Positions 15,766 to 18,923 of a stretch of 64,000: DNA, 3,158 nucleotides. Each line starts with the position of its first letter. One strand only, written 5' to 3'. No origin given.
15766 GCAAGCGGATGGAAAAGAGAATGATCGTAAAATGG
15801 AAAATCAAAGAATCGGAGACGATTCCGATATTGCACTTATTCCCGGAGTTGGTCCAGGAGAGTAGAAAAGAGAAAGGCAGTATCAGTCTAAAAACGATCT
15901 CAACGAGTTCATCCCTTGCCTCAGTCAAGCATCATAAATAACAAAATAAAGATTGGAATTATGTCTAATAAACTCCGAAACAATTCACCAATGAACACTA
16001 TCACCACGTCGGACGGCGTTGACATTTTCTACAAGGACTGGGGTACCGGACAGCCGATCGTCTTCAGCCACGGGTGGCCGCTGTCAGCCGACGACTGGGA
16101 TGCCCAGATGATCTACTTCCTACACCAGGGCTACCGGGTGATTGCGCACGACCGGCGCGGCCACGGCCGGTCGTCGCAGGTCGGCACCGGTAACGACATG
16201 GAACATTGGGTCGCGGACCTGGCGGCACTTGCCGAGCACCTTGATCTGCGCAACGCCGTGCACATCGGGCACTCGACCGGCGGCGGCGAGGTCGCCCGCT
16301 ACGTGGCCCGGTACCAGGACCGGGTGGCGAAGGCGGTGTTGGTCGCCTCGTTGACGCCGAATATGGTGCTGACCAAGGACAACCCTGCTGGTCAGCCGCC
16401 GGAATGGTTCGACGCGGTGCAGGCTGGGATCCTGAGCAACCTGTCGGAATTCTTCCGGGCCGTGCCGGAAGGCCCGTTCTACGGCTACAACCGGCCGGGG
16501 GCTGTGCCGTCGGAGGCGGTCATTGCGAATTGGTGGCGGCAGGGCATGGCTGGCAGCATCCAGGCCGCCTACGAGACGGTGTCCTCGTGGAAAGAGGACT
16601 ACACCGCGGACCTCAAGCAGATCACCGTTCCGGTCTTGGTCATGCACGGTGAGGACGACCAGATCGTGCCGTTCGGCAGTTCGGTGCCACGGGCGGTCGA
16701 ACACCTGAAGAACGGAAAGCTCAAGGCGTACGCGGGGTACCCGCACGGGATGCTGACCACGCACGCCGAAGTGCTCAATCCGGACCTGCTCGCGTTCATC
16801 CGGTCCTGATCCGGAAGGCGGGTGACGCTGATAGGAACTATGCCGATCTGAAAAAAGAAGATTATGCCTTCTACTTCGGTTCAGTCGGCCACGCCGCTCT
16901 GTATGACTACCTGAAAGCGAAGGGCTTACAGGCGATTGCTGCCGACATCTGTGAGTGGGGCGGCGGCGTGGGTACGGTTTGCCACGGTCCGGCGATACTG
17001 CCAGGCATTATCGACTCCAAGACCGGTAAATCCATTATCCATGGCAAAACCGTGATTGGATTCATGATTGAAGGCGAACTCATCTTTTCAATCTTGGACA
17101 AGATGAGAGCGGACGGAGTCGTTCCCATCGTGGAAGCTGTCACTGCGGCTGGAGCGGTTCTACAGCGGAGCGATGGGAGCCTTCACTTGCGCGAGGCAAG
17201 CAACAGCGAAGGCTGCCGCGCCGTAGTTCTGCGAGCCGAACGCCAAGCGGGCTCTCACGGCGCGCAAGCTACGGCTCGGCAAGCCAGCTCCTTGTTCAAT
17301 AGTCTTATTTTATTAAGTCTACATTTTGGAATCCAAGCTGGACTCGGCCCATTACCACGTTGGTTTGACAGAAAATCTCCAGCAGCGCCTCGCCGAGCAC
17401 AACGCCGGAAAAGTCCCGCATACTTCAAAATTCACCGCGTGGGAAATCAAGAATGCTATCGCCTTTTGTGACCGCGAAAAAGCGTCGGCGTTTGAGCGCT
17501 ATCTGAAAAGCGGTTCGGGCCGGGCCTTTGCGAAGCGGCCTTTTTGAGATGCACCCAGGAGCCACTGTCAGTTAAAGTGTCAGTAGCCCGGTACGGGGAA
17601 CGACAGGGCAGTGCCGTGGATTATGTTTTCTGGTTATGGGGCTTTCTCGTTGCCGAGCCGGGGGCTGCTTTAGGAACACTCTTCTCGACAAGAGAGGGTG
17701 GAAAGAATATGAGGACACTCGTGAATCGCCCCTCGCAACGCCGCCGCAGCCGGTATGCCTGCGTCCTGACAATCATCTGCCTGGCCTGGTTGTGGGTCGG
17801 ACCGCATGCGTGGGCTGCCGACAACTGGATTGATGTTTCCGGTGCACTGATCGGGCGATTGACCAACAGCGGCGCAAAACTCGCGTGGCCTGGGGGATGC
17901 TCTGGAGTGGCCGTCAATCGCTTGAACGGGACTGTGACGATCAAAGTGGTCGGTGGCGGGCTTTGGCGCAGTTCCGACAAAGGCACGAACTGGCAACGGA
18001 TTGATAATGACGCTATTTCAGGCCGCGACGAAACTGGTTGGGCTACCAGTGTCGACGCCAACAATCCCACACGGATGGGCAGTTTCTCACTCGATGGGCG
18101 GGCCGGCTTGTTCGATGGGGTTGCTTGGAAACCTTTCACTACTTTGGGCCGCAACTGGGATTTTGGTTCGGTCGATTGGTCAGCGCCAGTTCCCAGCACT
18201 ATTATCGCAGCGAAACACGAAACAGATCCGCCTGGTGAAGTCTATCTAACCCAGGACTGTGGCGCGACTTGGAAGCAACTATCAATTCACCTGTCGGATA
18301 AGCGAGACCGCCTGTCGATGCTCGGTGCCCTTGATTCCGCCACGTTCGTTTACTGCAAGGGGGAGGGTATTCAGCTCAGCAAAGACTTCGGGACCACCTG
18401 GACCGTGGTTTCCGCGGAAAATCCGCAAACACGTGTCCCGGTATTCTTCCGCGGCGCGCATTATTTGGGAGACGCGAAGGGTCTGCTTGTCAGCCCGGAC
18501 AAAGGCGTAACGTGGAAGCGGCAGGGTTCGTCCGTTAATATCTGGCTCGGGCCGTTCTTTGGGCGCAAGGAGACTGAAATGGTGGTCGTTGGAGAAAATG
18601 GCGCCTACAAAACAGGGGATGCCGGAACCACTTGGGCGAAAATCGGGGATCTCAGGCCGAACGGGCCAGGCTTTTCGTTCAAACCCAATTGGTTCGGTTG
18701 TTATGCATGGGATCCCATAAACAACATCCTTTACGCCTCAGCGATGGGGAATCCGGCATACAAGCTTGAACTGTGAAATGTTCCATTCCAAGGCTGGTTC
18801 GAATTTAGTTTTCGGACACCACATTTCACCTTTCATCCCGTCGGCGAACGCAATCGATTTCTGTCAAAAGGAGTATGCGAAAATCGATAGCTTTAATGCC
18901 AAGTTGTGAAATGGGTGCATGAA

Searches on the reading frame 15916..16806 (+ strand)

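Call 87: search_protein_families(library=pfam, proteins=[window:15916-16806:+], max_evalue=0.00001)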
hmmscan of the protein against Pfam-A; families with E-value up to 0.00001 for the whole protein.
window:15916-16806:+ (297 aa): 4 families
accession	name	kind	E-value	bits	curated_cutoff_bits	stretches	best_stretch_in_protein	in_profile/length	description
PF00561.26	Abhydrolase_1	-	1.1e-29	104.2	25.8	1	47-280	2-241/245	alpha/beta hydrolase fold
PF12146.15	Hydrolase_4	-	7.9e-25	88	27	1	48-280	7-235/239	Serine aminopeptidase, S33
PF12697.13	Abhydrolase_6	-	2.9e-19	71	26.3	1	48-262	1-184/217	Alpha/beta hydrolase family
PF00326.27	Peptidase_S9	-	3.1e-06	27.3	22.6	0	182-257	92-164/213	Prolyl oligopeptidase family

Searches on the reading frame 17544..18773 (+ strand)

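Call 87: search_protein_families(library=pfam, proteins=[window:17544-18773:+], max_evalue=0.00001)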
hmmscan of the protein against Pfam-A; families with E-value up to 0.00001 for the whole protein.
window:17544-18773:+ (410 aa): 1 family
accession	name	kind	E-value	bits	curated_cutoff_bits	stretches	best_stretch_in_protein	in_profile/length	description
PF15902.12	Sortilin-Vps10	-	6.4e-08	32.2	33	0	232-296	2-67/446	Sortilin, neurotensin receptor 3,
